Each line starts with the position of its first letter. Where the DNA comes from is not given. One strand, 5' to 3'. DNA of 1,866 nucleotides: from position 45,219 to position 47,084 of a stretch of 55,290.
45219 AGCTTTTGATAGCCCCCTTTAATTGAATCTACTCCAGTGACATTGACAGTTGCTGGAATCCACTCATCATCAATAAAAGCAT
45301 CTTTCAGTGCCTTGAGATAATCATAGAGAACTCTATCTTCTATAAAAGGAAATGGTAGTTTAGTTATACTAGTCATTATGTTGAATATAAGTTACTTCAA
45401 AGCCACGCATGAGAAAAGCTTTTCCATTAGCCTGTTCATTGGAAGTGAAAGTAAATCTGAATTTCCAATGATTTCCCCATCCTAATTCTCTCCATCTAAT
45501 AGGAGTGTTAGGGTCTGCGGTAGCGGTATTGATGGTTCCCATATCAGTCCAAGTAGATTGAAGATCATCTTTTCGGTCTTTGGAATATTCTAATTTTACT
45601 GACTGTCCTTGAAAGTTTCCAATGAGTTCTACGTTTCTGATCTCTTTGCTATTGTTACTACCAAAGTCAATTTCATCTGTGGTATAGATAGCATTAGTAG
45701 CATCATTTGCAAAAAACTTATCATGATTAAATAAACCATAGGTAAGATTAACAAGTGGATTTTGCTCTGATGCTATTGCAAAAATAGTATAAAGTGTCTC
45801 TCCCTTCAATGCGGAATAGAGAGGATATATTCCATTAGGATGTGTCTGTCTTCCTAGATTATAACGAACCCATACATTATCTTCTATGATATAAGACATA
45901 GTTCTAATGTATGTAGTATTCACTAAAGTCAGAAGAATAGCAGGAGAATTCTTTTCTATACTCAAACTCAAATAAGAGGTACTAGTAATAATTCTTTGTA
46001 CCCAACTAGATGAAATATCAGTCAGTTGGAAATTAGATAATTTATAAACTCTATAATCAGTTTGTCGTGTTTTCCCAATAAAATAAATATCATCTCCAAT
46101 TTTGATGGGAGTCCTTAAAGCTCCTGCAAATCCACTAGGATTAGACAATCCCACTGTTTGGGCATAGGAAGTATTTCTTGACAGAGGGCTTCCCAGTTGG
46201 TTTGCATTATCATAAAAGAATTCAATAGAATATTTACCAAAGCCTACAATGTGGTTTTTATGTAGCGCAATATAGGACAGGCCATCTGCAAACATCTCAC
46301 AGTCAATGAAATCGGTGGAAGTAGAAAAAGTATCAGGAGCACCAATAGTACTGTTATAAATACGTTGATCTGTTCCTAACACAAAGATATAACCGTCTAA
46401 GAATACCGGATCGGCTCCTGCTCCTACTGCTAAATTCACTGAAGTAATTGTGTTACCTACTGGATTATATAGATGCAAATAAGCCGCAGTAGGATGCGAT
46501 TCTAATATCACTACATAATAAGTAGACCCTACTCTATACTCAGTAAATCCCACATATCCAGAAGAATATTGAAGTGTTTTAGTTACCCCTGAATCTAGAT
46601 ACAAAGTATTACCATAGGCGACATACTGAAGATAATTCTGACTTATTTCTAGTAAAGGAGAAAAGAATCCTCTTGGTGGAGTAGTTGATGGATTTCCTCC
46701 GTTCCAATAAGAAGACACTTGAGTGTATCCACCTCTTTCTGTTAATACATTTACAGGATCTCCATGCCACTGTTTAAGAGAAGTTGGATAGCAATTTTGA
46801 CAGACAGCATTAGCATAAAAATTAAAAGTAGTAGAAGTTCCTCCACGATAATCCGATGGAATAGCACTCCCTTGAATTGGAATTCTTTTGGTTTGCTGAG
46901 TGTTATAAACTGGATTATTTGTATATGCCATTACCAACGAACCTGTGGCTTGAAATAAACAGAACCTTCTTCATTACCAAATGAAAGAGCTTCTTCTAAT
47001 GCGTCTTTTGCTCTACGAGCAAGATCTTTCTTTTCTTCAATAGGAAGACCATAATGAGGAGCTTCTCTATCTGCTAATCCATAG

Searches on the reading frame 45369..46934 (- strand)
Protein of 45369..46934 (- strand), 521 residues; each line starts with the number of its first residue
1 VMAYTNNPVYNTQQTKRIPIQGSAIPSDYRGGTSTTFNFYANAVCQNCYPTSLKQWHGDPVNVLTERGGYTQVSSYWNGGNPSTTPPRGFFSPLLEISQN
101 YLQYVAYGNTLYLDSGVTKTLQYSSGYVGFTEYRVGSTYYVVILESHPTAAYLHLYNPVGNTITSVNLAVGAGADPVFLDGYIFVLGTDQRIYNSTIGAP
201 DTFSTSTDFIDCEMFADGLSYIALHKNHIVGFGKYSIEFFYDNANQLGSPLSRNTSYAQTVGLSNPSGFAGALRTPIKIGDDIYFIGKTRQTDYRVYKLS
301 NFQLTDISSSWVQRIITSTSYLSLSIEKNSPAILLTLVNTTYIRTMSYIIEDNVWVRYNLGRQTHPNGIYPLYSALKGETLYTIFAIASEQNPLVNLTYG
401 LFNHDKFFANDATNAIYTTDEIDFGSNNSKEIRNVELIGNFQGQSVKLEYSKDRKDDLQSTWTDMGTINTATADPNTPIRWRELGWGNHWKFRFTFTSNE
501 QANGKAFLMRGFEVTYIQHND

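Call 38: search_protein_families(library=phrogs, proteins=[window:45369-46934:-], max_evalue=0.00001)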
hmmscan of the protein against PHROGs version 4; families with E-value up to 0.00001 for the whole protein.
window:45369-46934:- (521 aa): 1 family
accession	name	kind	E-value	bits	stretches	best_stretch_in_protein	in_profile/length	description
phrog_578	-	connector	3e-14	53.4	1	40-320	20-282/486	head closure Hc3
